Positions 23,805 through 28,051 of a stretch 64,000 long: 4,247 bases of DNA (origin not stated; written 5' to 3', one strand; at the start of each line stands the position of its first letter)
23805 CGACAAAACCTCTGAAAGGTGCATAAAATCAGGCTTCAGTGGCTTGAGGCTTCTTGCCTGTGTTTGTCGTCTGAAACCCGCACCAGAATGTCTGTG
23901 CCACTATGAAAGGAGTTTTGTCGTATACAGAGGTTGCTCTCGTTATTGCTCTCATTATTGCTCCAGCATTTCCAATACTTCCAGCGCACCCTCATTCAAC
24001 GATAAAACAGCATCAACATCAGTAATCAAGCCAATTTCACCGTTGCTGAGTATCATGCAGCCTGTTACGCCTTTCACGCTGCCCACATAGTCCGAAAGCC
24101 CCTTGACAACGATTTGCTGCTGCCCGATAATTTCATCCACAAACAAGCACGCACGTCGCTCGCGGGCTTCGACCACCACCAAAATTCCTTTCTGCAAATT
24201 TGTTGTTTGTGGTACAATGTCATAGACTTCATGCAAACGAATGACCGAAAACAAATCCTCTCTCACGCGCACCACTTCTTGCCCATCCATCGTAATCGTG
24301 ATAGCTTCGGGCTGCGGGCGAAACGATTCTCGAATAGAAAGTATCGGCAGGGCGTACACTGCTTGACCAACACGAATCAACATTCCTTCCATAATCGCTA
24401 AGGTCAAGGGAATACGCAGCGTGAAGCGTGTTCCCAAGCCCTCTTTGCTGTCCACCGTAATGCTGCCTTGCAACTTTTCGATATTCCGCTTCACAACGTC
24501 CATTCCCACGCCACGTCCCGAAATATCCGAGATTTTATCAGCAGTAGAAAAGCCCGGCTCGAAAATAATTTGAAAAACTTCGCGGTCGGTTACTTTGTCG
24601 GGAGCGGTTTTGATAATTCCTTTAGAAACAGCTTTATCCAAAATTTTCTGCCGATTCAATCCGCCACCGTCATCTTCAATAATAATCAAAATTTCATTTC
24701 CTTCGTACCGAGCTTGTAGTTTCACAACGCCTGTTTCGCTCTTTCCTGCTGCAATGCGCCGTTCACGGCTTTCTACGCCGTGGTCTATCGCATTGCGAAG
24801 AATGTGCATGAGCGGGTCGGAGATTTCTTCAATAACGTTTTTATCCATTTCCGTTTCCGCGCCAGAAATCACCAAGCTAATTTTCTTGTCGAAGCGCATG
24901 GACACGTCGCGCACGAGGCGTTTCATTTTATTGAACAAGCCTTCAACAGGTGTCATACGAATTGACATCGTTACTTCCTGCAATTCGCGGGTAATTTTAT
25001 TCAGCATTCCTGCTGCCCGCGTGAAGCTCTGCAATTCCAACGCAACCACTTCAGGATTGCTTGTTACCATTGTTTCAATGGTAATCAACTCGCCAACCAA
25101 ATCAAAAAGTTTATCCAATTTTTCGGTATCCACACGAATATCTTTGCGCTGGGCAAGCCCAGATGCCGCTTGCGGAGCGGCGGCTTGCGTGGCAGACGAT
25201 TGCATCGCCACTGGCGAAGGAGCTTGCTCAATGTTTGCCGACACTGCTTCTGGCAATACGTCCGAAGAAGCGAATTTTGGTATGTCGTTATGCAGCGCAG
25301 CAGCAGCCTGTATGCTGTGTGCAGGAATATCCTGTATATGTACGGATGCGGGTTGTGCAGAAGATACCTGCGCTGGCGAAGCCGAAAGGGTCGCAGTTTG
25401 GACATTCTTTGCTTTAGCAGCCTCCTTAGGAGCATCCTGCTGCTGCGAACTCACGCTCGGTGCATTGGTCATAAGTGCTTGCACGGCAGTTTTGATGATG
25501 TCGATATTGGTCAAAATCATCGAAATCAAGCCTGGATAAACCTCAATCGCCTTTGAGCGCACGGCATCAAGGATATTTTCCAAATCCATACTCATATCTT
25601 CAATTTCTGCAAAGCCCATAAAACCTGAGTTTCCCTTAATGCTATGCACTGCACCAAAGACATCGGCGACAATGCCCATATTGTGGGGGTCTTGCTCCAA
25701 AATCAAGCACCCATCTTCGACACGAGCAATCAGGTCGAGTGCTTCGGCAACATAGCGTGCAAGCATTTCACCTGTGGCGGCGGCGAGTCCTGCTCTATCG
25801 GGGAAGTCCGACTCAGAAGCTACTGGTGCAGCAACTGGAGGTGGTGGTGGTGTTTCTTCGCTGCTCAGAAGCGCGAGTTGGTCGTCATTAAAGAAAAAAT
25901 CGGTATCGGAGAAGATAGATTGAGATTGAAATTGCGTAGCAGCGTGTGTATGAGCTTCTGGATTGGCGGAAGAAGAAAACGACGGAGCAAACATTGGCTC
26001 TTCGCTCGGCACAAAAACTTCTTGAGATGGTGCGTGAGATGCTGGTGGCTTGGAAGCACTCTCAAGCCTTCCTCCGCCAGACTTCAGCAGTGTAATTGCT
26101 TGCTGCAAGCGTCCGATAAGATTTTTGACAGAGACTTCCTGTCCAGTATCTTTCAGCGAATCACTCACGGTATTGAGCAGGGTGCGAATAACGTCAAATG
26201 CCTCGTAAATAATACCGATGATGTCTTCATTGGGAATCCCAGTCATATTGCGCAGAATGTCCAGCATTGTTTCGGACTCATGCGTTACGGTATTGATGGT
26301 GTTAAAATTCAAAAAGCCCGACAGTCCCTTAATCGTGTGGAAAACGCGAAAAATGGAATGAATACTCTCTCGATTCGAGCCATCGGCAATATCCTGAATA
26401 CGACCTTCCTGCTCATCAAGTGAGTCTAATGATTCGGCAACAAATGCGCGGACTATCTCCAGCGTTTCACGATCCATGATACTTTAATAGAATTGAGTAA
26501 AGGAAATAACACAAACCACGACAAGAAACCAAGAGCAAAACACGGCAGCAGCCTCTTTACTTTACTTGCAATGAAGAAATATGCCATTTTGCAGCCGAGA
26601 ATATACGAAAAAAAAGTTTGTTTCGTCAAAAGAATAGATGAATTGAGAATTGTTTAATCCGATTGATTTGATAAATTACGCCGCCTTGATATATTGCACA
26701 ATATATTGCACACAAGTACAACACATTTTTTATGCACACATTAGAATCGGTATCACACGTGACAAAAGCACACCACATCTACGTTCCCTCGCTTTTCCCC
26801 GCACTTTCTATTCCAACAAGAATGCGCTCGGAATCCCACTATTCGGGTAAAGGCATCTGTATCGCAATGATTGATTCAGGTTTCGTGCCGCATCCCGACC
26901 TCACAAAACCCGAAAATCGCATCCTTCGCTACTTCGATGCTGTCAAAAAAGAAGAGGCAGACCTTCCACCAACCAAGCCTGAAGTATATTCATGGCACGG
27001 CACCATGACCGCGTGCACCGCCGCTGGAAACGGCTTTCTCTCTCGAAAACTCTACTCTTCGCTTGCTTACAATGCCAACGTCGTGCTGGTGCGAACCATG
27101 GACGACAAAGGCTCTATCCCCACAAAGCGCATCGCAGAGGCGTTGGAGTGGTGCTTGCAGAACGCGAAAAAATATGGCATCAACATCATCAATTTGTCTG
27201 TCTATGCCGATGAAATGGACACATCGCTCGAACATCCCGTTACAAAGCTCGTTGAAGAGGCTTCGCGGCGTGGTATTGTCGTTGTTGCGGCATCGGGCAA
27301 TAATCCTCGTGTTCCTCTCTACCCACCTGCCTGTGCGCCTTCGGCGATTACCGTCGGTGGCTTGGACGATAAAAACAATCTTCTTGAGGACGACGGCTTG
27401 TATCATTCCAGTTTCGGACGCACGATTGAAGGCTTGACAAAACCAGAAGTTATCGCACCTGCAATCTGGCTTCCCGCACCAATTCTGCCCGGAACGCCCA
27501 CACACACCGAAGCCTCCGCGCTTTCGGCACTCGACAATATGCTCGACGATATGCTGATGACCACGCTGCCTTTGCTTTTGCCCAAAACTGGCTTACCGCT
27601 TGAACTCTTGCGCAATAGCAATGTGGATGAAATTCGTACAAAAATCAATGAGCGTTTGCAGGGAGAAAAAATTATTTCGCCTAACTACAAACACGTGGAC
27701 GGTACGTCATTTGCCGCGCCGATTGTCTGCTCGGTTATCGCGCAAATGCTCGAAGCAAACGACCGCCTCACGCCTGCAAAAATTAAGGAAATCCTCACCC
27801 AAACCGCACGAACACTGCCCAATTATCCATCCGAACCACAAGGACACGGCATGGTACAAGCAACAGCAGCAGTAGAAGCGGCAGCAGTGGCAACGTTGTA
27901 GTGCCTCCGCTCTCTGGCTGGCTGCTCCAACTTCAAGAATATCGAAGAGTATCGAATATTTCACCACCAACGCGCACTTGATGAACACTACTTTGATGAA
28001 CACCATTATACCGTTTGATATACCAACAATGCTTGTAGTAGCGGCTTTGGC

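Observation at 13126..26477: Nine-gene same-strand chemosensory cluster without cheW but with Hpt-REC and hybrid-kinase modules: an alternative-output Che pathway?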

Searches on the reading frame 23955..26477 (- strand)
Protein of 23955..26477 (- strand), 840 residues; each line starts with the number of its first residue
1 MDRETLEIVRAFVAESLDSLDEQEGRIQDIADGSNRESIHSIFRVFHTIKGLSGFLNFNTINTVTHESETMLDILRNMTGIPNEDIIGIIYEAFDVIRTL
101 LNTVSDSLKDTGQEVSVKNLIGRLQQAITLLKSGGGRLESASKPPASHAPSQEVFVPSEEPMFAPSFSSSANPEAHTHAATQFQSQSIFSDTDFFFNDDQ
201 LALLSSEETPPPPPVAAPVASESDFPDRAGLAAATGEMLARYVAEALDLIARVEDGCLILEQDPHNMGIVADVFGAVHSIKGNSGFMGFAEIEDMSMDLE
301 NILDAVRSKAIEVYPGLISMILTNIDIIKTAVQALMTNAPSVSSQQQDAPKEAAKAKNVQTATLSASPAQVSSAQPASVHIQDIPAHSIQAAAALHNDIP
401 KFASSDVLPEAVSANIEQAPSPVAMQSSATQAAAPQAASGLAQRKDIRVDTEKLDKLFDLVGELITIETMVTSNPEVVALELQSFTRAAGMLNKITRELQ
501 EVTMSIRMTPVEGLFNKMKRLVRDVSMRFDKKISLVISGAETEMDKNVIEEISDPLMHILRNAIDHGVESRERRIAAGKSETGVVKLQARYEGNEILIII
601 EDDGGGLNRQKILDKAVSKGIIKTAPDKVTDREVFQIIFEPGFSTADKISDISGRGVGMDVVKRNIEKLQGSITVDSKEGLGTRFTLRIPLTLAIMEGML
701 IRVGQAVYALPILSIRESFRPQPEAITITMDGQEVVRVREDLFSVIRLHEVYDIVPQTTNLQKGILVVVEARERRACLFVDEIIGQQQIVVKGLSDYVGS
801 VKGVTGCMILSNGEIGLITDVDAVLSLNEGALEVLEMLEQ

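Call 3: search_protein_families(library=pfam, proteins=[window:23955-26477:-], max_evalue=0.01)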
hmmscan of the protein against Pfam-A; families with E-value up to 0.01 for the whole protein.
window:23955-26477:- (840 aa): 4 families
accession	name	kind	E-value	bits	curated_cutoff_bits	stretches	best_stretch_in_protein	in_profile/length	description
PF01584.24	CheW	-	4.5e-22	78.6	23.5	1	697-826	1-135/138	CheW-like domain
PF02518.31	HATPase_c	-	3.2e-18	66.6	26.4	1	553-692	3-110/111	Histidine kinase-, DNA gyrase B-, and HSP90-like ATPase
PF01627.28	Hpt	-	8.9e-18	64.8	24.6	2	237-327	1-73/84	Hpt domain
PF02895.20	H-kinase_dim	-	1.1e-12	48.7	23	1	446-506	3-68/68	Signal transducing histidine kinase, homodimeric domain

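Call 10: find_related_loci(query=window:23955-26477:-, collection=genome_contigs, flank=10000)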
Query window:23955-26477:- (840 aa) in genome_contigs; peptide patterns used: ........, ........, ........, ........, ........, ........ (x = any residue, [..] = any of these).
323 stretches matched a pattern; 251 encode a relative of the query (tblastn E <= 1e-3); the best 80 are kept; 80 distinct loci.
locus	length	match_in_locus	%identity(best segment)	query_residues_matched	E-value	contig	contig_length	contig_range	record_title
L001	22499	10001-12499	78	1-838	0e+0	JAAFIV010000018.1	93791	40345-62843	MAG: Ignavibacteria bacterium isolate bin62.metabat.ball.111 WN_Ignavibacteria_2_scaffold_17, whole genome shotgun seque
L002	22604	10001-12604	61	1-832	0e+0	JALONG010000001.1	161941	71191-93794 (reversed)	MAG: Candidatus Kapaibacterium sp. isolate Prado071 scaffold_31, whole genome shotgun sequence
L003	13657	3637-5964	47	1-834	0e+0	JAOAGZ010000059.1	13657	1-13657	MAG: Ignavibacteria bacterium isolate SKW44 NODE_59_length_13657_cov_4.993888, whole genome shotgun sequence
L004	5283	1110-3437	47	1-834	0e+0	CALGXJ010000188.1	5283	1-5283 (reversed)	MAG: Candidatus Kapabacteria bacterium isolate R1_Bin_METABAT__289_1 genome assembly, contig: c_000001574690, whole geno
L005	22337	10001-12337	46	1-834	0e+0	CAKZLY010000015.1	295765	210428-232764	MAG TPA_asm: uncultured Ignavibacteria bacterium isolate SRR5214706_bin.14_CONCOCT_v1.1_MAG genome assembly, contig: ERZ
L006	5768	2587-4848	60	4-832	0e+0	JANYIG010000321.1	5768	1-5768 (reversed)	MAG: Candidatus Kapaibacterium sp. isolate GL140_2_metabinner_24 GL140_2_k141_1089559, whole genome shotgun sequence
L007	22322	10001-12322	50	1-837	0e+0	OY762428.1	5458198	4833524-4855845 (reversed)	MAG: Candidatus Kapabacteria bacterium isolate a44c304e-2480-4604-92e3-6035b9b042d9 genome assembly, chromosome: 1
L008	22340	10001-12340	38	1-826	3e-179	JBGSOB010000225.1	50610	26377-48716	MAG: Treponematales bacterium isolate JTS-AC27 k141_806333, whole genome shotgun sequence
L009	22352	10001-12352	39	1-827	2e-178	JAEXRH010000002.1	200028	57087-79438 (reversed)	MAG: Spirochaetes bacterium isolate OH_HBrB_254 k127_1568457, whole genome shotgun sequence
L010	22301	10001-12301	37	1-827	1e-177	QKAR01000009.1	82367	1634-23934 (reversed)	MAG: Spirochaetales bacterium isolate SZUA-377 scaffold_389, whole genome shotgun sequence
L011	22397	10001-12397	37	1-827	4e-175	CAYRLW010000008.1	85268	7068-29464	MAG TPA_asm: uncultured Treponema sp. isolate binchicken_co135_125 genome assembly, contig: NODE_647_length_85268_cov_12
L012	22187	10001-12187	48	1-826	9e-174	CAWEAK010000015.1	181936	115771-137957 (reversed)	MAG: uncultured Spirochaetota bacterium isolate MFD01476.bin.2.50 genome assembly, contig: contig_41690, whole genome sh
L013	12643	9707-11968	38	1-826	4e-172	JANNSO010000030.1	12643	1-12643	MAG: Spirochaetota bacterium isolate SOY_31_metabat_206 SOY_31_k141_2205962, whole genome shotgun sequence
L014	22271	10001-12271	38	1-826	4e-170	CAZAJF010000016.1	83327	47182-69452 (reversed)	MAG TPA_asm: uncultured Treponemataceae bacterium isolate SRP302447_co1_774 genome assembly, contig: NODE_969_length_833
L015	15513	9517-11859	37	1-828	2e-169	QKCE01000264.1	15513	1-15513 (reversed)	MAG: Spirochaetales bacterium isolate SZUA-416 scaffold_11215, whole genome shotgun sequence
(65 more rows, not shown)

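Call 21: search_solved_structures(query=window:23955-26477:-, max_evalue=0.001)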
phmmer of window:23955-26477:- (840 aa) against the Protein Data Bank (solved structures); distinct sequences matched with E-value up to 0.001: 19.
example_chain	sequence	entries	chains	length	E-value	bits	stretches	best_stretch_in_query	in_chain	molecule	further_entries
6s1k_A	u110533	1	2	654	1.7e-106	360.8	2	430-829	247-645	Chemotaxis protein CheA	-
8c5v_A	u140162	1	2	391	8.8e-98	332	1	445-829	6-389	Chemotaxis protein CheA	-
3ja6_C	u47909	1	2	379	1.3e-88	301.7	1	446-824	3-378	Chemotaxis protein CheA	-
1b3q_A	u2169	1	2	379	6e-88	299.5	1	446-824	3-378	PROTEIN (CHEMOTAXIS PROTEIN CHEA)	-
2ch4_A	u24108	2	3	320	3.5e-78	267.2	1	507-824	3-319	CHEMOTAXIS PROTEIN CHEA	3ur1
4jpb_A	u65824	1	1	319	5.2e-76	260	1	507-824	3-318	Chemotaxis protein CheA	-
4xiv_A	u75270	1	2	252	6.7e-69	236.5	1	446-692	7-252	Chemotaxis protein CheA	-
1i5d_A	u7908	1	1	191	3.6e-59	204.3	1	504-692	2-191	CHEMOTAXIS PROTEIN CHEA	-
1i58_A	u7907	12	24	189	1.1e-57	199.3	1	507-692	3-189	CHEMOTAXIS PROTEIN CHEA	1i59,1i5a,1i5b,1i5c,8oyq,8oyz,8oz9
6mi6_A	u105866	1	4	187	1.2e-57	199.3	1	506-691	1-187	Chemotaxis protein CheA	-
6ff6_A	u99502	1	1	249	9e-13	50.9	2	11-103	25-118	BRIC1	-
2ld6_A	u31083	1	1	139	1.5e-12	50.2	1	237-339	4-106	Chemotaxis protein CheA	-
1tqg_A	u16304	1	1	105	1.9e-12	49.8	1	237-334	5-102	Chemotaxis protein cheA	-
8c5v_C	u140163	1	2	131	3.4e-08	35.8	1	241-336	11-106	Chemotaxis protein CheA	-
1i5n_A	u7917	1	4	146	1.4e-07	33.7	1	8-108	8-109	CHEMOTAXIS PROTEIN CHEA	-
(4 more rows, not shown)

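Call 47: list_cluster_members(proteins=[P0001, P0036, window:23955-26477:-, window:13126-13521:-, window:38597-40993:-, window:62541-63053:+, window:1268-2518:-])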
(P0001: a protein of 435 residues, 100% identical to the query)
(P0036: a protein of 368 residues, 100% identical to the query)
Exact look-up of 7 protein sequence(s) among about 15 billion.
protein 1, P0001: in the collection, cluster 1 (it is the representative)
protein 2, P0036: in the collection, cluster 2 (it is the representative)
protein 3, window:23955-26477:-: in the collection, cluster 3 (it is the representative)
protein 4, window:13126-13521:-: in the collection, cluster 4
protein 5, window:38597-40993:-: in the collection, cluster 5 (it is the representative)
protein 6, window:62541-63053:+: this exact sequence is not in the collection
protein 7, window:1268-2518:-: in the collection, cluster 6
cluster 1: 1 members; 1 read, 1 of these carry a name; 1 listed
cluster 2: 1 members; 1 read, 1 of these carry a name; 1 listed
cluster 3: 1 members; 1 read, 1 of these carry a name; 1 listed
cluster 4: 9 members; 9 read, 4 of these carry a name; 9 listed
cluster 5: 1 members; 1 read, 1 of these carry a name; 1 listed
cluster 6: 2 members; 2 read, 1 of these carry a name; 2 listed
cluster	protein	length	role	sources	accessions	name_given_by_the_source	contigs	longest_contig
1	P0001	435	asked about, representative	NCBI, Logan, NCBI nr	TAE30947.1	MAG: hybrid sensor histidine kinase/response regulator [Candidatus Kapaibacterium sp.] | MAG: hybrid sensor histidine kinase/response regulator [Candidatus Kapabacteria bacterium]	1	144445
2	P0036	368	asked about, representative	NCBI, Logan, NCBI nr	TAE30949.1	MAG: response regulator [Candidatus Kapaibacterium sp.] | MAG: response regulator [Candidatus Kapabacteria bacterium]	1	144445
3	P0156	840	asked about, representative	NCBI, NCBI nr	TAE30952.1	MAG: chemotaxis protein CheA [Candidatus Kapaibacterium sp.] | MAG: chemotaxis protein CheA [Candidatus Kapabacteria bacterium]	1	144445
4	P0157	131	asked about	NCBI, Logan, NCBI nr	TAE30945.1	MAG: response regulator [Candidatus Kapaibacterium sp.] | MAG: response regulator [Candidatus Kapabacteria bacterium]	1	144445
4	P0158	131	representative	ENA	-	-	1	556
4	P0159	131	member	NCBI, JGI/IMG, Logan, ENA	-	two-component system chemotaxis response regulator CheY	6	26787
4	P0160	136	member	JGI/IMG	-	two-component system chemotaxis response regulator CheY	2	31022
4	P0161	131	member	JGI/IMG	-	two-component system, chemotaxis family, chemotaxis protein CheY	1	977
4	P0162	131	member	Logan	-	-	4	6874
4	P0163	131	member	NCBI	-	-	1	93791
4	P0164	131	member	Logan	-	-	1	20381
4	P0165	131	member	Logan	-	-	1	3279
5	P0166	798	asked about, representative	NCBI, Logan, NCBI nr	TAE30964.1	MAG: hypothetical protein EAZ92_03835 [Candidatus Kapaibacterium sp.] | MAG: hypothetical protein EAZ92_03835 [Candidatus Kapabacteria bacterium]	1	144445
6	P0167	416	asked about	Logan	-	-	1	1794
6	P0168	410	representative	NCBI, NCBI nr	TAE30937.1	MAG: cytochrome-c peroxidase [Candidatus Kapaibacterium sp.] | MAG: cytochrome-c peroxidase [Candidatus Kapabacteria bacterium]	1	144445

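Call 52: find_homologous_proteins(query=A3, max_evalue=1e-20)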
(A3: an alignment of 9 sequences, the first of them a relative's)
Query A3 (9 sequences) (190 aa, profile of the alignment): 7999 proteins with E <= 1e-20 among 8000 candidates; the best 120 are listed.
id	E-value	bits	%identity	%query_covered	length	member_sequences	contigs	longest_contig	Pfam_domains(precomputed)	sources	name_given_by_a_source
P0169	7.4e-79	281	56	79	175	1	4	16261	PF01584.25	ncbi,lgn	-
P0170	7.2e-78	278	100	92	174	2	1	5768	PF01584.25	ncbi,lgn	-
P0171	2.5e-76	273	68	79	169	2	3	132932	PF01584.25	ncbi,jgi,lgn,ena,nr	ncbi:MAG: chemotaxis protein CheW [Ignavibacteriales bacterium]|jgi:purine-binding chemotaxis protei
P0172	3.6e-76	272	55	80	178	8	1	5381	PF01584.25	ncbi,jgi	-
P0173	2.7e-75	269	53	77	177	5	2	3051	PF01584.25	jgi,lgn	jgi:purine-binding chemotaxis protein CheW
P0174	4.7e-75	269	56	81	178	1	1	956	PF01584.25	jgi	jgi:purine-binding chemotaxis protein CheW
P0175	2.9e-74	266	54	78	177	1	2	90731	PF01584.25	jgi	jgi:purine-binding chemotaxis protein CheW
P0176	3.2e-74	266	77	76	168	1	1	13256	PF01584.25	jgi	jgi:purine-binding chemotaxis protein CheW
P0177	6.2e-74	265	83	77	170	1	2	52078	PF01584.25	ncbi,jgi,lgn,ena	jgi:purine-binding chemotaxis protein CheW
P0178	2.2e-73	263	75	79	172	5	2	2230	PF01584.25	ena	-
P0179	3.0e-73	263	82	78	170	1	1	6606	PF01584.25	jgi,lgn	jgi:purine-binding chemotaxis protein CheW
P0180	4.7e-73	262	70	79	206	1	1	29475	PF01584.25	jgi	jgi:purine-binding chemotaxis protein CheW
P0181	5.4e-73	262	65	79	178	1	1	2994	PF01584.25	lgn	-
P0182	5.7e-73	262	52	80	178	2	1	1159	PF01584.25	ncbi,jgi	jgi:purine-binding chemotaxis protein CheW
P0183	1.0e-72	261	54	78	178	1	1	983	PF01584.25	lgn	-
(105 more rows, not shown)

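Call 59: find_encoding_contigs(protein=P0177, flank=10000, max_places=2)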
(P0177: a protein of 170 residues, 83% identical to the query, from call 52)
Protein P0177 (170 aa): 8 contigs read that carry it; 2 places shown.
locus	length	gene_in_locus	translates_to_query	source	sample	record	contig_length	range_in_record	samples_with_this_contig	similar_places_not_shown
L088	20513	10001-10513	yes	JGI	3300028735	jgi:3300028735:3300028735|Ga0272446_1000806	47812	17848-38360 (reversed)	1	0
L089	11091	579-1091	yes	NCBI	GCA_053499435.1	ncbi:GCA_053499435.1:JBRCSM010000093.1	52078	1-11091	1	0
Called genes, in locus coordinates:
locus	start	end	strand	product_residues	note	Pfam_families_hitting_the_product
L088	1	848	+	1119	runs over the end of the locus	PF13485:Peptidase_MA_2 (weak), PF00930:DPPIV_N (faint), PF07676:PD40 (faint), PF23414:Beta-prop_EML_2 (weak), PF25174:Beta-prop_THOC3 (faint), PF26550:Tricorn_2nd, PF26549:Tricorn_N, PF01103:Omp85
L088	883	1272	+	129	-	-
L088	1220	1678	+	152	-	PF01242:PTPS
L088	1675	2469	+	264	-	PF01227:GTP_cyclohydroI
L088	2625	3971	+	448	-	PF07969:Amidohydro_3 (faint), PF01979:Amidohydro_1, PF12890:DHOase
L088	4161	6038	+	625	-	PF02203:TarH, PF12729:4HB_MCP_1, PF00672:HAMP, PF00015:MCPsignal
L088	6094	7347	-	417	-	PF00082:Peptidase_S8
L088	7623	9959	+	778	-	PF01627:Hpt, PF02895:H-kinase_dim, PF02518:HATPase_c, PF01584:CheW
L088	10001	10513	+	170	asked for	PF01584:CheW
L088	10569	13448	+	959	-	PF11845:Tll0287-like, PF00672:HAMP, PF18575:HAMP_N3, PF18947:HAMP_2, PF21927:McpB_HAMP_2 (weak), PF18575:HAMP_N3, PF18947:HAMP_2, PF00015:MCPsignal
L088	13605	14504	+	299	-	PF03705:CheR_N, PF08242:Methyltransf_12 (faint), PF13649:Methyltransf_25 (faint), PF01739:CheR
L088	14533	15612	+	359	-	PF00072:Response_reg, PF01339:CheB_methylest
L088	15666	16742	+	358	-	PF00072:Response_reg, PF03975:CheD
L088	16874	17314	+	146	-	PF00072:Response_reg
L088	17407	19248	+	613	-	PF01627:Hpt (faint), PF00072:Response_reg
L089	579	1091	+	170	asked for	PF01584:CheW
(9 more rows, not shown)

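Call 60: find_encoding_contigs(protein=P0176, flank=10000, max_places=2)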
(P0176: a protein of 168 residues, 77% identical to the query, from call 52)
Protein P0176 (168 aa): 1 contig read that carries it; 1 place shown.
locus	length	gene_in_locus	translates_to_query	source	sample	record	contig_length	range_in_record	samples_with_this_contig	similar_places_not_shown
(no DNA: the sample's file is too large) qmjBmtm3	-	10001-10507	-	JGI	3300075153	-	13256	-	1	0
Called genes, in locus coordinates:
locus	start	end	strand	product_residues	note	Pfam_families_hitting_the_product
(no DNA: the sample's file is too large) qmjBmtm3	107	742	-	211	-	PF02607:B12-binding_2, PF02310:B12-binding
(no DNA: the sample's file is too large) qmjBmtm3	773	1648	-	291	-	PF02574:S-methyl_trans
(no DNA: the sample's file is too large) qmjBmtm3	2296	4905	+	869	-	PF12729:4HB_MCP_1, PF00672:HAMP, PF18947:HAMP_2, PF00015:MCPsignal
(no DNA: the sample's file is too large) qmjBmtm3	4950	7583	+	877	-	PF12729:4HB_MCP_1, PF00672:HAMP (weak), PF18947:HAMP_2, PF00015:MCPsignal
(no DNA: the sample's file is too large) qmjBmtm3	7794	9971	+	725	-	PF01627:Hpt, PF02895:H-kinase_dim, PF02518:HATPase_c, PF01584:CheW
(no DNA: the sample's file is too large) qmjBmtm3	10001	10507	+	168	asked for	PF01584:CheW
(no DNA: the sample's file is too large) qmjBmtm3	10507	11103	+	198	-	PF01739:CheR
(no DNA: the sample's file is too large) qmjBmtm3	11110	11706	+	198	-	PF00753:Lactamase_B, PF19583:ODP (weak), PF23023:Anti-Pycsar_Apyc1 (weak), PF12706:Lactamase_B_2 (faint), PF00753:Lactamase_B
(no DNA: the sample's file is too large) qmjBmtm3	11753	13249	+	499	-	?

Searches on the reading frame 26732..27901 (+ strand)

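Call 5: search_protein_families(library=pfam, proteins=[window:26732-27901:+], max_evalue=0.001)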
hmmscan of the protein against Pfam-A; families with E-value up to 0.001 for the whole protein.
window:26732-27901:+ (389 aa): 1 family
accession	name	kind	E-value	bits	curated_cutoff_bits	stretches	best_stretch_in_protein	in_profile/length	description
PF00082.27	Peptidase_S8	-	1.8e-36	126.4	21.8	1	39-373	1-288/288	Subtilase family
